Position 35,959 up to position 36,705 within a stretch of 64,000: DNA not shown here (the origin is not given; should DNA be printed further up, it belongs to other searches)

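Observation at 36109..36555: Duplicated two-gene cassette: an unknown ~150-aa secreted protein directly upstream of a giant adhesin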

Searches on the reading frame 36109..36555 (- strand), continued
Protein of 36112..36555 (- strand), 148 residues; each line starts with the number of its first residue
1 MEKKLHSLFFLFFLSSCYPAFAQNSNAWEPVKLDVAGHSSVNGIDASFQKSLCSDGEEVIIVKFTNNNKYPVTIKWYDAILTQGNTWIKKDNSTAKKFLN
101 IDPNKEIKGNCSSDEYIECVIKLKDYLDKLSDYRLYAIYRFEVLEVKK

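Call 59: fold_search(model_id=the predicted structure, library=pdb)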
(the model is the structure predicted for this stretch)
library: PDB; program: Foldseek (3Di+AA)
matches with E <= 10: 1411; with E <= 0.001: 0
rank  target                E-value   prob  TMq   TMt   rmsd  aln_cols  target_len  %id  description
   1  3o0l_A                1.2e-03  1.00  0.43  0.55   4.3       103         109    9  Crystal structure of a Pfam DUF1425 family member (Shew_1734) from Shewanella sp. pv-4 at 1.81 a resolution (released 2010-08-04)
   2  3o0l_B                2.7e-03  1.00  0.43  0.57   8.4       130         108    8  Crystal structure of a Pfam DUF1425 family member (Shew_1734) from Shewanella sp. pv-4 at 1.81 a resolution (released 2010-08-04)
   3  1f13_B                2.7e-03  1.00  0.38  0.10  12.7       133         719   14  RECOMBINANT HUMAN CELLULAR COAGULATION FACTOR XIII (released 1998-08-12)
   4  8cmt_A                3.0e-03  0.99  0.36  0.10  11.5       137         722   14  Structure of the plasma coagulation Factor XIII A2B2 heterotetrameric complex. (released 2024-09-11)
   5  1evu_A                3.8e-03  1.00  0.38  0.10   9.3       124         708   14  HUMAN FACTOR XIII WITH CALCIUM BOUND IN THE ION SITE (released 2000-05-10)
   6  1ggy_B                3.8e-03  0.99  0.36  0.10  11.4       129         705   14  HUMAN FACTOR XIII WITH YTTERBIUM BOUND IN THE ION SITE (released 1999-02-16)
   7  1qrk_A                4.2e-03  0.99  0.35  0.10  10.7       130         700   14  HUMAN FACTOR XIII WITH STRONTIUM BOUND IN THE ION SITE (released 1999-07-02)
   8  1evu_B                4.5e-03  1.00  0.38  0.10  11.0       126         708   13  HUMAN FACTOR XIII WITH CALCIUM BOUND IN THE ION SITE (released 2000-05-10)
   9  1ex0_A                4.5e-03  1.00  0.39  0.10  13.9       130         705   15  HUMAN FACTOR XIII, MUTANT W279F ZYMOGEN (released 2003-12-23)
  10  1ggu_A                5.3e-03  1.00  0.39  0.10   8.3       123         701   14  HUMAN FACTOR XIII WITH CALCIUM BOUND IN THE ION SITE (released 1999-09-16)
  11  1ggt_B                5.9e-03  0.98  0.34  0.09  14.1       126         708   12  THREE-DIMENSIONAL STRUCTURE OF A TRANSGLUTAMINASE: HUMAN BLOOD COAGULATION FACTOR XIII (released 1995-07-31)
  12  1ggy_A                7.3e-03  1.00  0.39  0.10   9.7       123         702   14  HUMAN FACTOR XIII WITH YTTERBIUM BOUND IN THE ION SITE (released 1999-02-16)
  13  5mhl_B                7.7e-03  0.98  0.36  0.10   8.8       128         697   14  FXIIIa in complex with the inhibitor Mi0621 (released 2017-12-20)
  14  1ex0_B                7.7e-03  0.98  0.36  0.09  10.9       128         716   13  HUMAN FACTOR XIII, MUTANT W279F ZYMOGEN (released 2003-12-23)
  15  1tza_B                7.7e-03  0.97  0.33  0.37  11.7       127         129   11  X-ray structure of Northeast Structural Genomics Consortium target SoR45 (released 2004-07-27)
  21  3isy                  1.4e-02  0.97  0.35  0.42  11.1       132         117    8  Crystal structure of an intracellular proteinase inhibitor (ipi, bsu11130) from bacillus subtilis at 2.61 A resolution (released 2009-09-15)
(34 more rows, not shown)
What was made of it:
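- On DUF1425 / YcfL-like: Foldseek E 1.2e-3, TM 0.43/0.55, 9% identity (call 59).
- Closest known: DUF1425/YcfL-like and transglutaminase C-terminal Ig-like beta-sandwiches. Same: They share the overall 7-8-stranded beta-sandwich topology (3o0l, E 1.2e-3, TM 0.43/0.55; call 59).
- There is a weak fold similarity to the B. subtilis Ipi inhibitor (3isy, E 1.4e-2; call 59).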

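Call 88: find_related_loci(query=A10, collection=metagenome_contigs, flank=8000)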
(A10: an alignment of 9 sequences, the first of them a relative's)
Query A10 (143 aa) in metagenome_contigs; peptide patterns used: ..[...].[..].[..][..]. (x = any residue, [..] = any of these).
314 stretches matched a pattern; 2 encode a relative of the query (tblastn E <= 1e-3); 2 distinct loci.
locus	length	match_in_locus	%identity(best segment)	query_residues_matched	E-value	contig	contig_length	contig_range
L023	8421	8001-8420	55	1-141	1e-48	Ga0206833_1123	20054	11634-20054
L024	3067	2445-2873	45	1-143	1e-40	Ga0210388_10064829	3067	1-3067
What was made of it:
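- Tried and rejected: The metagenome scan of the GRD-linked subgroup gave only two truncated loci (call 88).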

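Call 89: find_encoding_contigs(protein=P0170, flank=8000, max_places=2)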
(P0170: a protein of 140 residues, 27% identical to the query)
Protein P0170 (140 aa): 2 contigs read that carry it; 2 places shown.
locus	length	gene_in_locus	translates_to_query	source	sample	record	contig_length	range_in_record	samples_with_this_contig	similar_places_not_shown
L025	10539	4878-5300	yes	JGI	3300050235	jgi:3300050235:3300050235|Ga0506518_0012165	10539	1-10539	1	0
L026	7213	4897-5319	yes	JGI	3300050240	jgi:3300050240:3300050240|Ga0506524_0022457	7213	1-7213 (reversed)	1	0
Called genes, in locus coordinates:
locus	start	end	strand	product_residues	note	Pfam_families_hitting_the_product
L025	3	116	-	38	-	?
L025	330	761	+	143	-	-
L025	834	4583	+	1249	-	PF00801:PKD (faint), PF13895:Ig_2 (faint), PF07354:Sp38 (faint), PF19081:Ig_7 (weak), PF18911:PKD_4, PF13585:CHU_C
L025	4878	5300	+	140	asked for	-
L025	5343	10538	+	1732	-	?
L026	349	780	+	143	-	-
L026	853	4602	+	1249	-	PF00801:PKD (faint), PF13895:Ig_2 (faint), PF07354:Sp38 (faint), PF19081:Ig_7 (weak), PF18911:PKD_4, PF13585:CHU_C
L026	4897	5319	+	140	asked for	-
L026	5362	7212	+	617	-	?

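Call 90: find_encoding_contigs(protein=P0176, flank=8000, max_places=1)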
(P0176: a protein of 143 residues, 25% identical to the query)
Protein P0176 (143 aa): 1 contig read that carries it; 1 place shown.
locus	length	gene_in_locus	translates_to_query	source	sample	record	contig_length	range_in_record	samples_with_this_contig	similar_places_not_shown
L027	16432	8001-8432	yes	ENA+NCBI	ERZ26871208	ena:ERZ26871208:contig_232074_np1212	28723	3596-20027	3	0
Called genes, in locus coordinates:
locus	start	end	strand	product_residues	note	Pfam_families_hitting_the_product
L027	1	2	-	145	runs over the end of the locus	PF13581:HATPase_c_2, PF02518:HATPase_c (weak)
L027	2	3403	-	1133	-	PF13779:DUF4175 (weak)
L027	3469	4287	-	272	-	PF01553:Acyltransferase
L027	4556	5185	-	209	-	PF11751:PorP_SprF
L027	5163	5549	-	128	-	PF11751:PorP_SprF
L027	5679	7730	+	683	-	PF05649:Peptidase_M13_N, PF01431:Peptidase_M13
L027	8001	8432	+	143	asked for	-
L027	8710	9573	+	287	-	PF13573:SprB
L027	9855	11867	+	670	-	-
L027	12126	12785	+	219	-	PF23585:DUF7137 (faint), PF13573:SprB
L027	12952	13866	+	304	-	PF18911:PKD_4, PF00801:PKD (weak), PF13585:CHU_C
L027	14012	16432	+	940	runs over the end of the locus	-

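Call 97: find_related_loci(query=A1, collection=viral_contigs, flank=6000)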
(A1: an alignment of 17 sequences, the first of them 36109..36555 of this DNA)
Query A1 (148 aa) in viral_contigs; peptide patterns used: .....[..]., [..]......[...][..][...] (x = any residue, [..] = any of these).
94 stretches matched a pattern, but none encodes a relative of the query by tblastn (E <= 1e-3).

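Call 102: search_protein_families(library=ncbifam, proteins=[L009:733-2157:+, L025:834-4583:+, L007:5586-6600:+, L001:6247-6600:+], max_evalue=0.01)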
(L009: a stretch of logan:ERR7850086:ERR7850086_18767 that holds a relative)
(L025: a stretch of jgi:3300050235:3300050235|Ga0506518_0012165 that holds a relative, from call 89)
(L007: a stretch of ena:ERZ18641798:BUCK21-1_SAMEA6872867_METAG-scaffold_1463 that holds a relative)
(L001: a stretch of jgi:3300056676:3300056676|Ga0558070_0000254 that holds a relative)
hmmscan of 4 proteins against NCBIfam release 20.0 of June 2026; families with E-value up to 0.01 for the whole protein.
L009:733-2157:+ (474 aa): 2 families
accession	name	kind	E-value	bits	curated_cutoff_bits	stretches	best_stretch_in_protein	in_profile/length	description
TIGR04183.1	Por_Secre_tail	domain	1e-12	47.8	23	1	396-474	1-72/72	T9SS type A sorting domain-containing protein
NF038113.1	T9SSA_dep_M36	equivalog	1e-07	30.5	885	1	378-473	771-868/869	T9SS-dependent M36 family metallopeptidase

L025:834-4583:+ (1249 aa): 1 family
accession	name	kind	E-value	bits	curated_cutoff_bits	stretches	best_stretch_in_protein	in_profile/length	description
TIGR04131.1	Bac_Flav_CTERM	domain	1e-12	48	35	1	1161-1248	3-84/85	T9SS type B sorting domain-containing protein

L007:5586-6600:+ (338 aa): 0 families

L001:6247-6600:+ (117 aa): 1 family
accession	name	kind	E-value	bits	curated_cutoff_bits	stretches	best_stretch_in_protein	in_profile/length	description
NF040612.1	F420_dehyd_FpoI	exception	0.0079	16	180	1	35-85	50-100/135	F420H2 dehydrogenase subunit FpoI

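Call 107: search_solved_structures(query=A2, max_evalue=1)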
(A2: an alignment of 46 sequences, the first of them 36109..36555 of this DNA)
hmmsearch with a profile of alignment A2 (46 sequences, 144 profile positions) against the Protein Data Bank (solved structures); distinct sequences matched with E-value up to 1: 2.
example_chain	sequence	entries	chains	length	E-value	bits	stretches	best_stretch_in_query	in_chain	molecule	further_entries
7sal_C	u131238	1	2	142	0.33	13.9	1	33-72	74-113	LaM6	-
1usv_B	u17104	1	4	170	0.48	13.4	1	72-124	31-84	AHA1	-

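Call 109: search_solved_structures(query=A9, max_evalue=1)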
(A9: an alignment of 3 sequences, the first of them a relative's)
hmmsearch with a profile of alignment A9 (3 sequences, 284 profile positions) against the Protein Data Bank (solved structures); distinct sequences matched with E-value up to 1: 0.

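Call 112: list_cluster_members(proteins=[P0019, P0022, P0027, P0034, P0041, P0054, P0059, P0066, P0128, P0157])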
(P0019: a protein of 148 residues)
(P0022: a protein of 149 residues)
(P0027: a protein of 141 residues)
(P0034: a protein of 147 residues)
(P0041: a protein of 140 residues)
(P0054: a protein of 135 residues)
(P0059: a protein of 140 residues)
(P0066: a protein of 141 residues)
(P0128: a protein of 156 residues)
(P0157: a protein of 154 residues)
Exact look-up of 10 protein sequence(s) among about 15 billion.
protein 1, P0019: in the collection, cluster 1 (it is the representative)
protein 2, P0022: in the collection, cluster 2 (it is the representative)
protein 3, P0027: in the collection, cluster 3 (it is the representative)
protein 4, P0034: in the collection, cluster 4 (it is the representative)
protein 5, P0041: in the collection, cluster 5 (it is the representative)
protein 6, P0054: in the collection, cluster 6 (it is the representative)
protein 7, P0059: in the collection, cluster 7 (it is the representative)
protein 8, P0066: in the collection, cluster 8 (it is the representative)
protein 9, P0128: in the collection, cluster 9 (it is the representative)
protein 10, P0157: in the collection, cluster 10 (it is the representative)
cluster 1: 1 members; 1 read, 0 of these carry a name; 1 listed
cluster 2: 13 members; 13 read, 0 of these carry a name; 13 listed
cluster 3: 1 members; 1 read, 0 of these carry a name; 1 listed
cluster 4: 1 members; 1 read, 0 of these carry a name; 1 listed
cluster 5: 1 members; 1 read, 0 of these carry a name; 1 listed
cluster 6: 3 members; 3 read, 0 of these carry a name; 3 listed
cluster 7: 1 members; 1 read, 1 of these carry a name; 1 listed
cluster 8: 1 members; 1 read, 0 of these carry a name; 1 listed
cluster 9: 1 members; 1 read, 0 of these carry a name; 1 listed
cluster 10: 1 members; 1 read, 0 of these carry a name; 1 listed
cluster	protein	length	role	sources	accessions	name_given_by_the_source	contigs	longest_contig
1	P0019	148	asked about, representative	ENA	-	-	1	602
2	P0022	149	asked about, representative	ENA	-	-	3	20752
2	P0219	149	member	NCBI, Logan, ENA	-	-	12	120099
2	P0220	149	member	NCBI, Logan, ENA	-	-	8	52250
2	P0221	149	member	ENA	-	-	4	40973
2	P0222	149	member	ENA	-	-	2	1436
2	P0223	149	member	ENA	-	-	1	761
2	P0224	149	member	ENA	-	-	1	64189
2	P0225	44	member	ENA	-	-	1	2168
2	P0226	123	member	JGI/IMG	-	-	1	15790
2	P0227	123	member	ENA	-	-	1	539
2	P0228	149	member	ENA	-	-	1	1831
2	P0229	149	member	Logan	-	-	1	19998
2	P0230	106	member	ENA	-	-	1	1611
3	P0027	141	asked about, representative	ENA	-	-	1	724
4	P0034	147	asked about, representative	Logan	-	-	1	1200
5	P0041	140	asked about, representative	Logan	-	-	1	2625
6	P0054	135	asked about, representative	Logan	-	-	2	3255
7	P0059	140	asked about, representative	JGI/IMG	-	hypothetical protein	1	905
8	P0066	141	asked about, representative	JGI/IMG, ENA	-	-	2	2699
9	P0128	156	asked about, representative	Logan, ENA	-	-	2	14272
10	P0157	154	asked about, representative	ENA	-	-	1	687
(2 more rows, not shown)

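Call 115: search_protein_families(library=pfam, alignment_id=A2, max_evalue=1)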
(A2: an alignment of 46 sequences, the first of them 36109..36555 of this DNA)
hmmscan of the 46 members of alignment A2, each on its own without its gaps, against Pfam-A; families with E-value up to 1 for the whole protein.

A. member 1, window:36109-36555:- (148 aa): 3 families
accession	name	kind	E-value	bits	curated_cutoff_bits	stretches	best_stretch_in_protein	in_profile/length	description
PF16825.11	DUF5075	-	0.003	17.7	22.6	1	33-95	104-163/173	IGP family C-type lectin domain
PF01299.22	Lamp2-like_luminal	-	0.092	13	27.2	1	88-115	29-57/148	Lysosome-associated membrane glycoprotein 2-like, luminal domains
PF24147.2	C2_SHIP1-2_2nd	-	0.16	12.6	27.5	0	106-128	61-83/106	SHIP1/2 second C2 domain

B. families by the number of members that match (of 46 scanned): 37 families (the first 25 are shown)
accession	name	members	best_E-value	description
PF01299.22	Lamp2-like_luminal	2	0.023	Lysosome-associated membrane glycoprotein 2-like, luminal domains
PF16825.11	DUF5075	1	0.003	IGP family C-type lectin domain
PF20448.3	DUF6705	1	0.0038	Family of unknown function (DUF6705)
PF03123.20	CAT_RBD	1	0.008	CAT RNA binding domain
PF22787.1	Tag1_M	1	0.014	Tag1 middle barrel-like domain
PF21595.3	CCL2-like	1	0.018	CCL2 lectin-like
PF24168.1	PB4_spike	1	0.023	Straight fiber protein PB4 spike domain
PF22847.2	BT_3657-like_N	1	0.035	Arabinosidase BT_3657-like, N-terminal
PF25655.1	Phi6_P8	1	0.039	Phi6 bacteriophage P8 capsid protein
PF23115.1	zf-C2H2_STOP2_3rd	1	0.045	STOP2-like, C2H2-type zinc finger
PF20130.4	DUF6520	1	0.062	Family of unknown function (DUF6520)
PF08685.16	GON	1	0.063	GON domain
PF16431.10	DUF5028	1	0.065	Domain of unknown function (DUF5028)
PF12142.13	PPO1_DWL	1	0.066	Polyphenol oxidase middle domain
PF21979.2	Hfq_1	1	0.069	Hfq related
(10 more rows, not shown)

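Call 119: search_protein_families(library=pfam, proteins=[L007:9399-10955:+], max_evalue=0.001)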
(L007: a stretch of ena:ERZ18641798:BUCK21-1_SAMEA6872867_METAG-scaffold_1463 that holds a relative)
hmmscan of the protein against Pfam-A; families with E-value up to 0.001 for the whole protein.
L007:9399-10955:+ (518 aa): 5 families
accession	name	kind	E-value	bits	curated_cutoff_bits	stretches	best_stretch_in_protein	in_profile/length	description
PF18911.6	PKD_4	-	2.5e-22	79.1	27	2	360-418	22-80/85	PKD domain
PF13585.12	CHU_C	-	1.1e-15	57.9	27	1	431-512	3-82/86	CHU_C Type IX secretion signal domain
PF00801.26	PKD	-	1e-14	54.7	23.5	2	359-416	16-74/80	PKD domain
PF13573.12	SprB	-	2.2e-13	50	28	1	31-65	3-37/37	SprB repeat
PF06832.18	BiPBP_C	-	0.0006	20.1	26.8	0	133-167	51-87/90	Penicillin-Binding Protein C-terminus Family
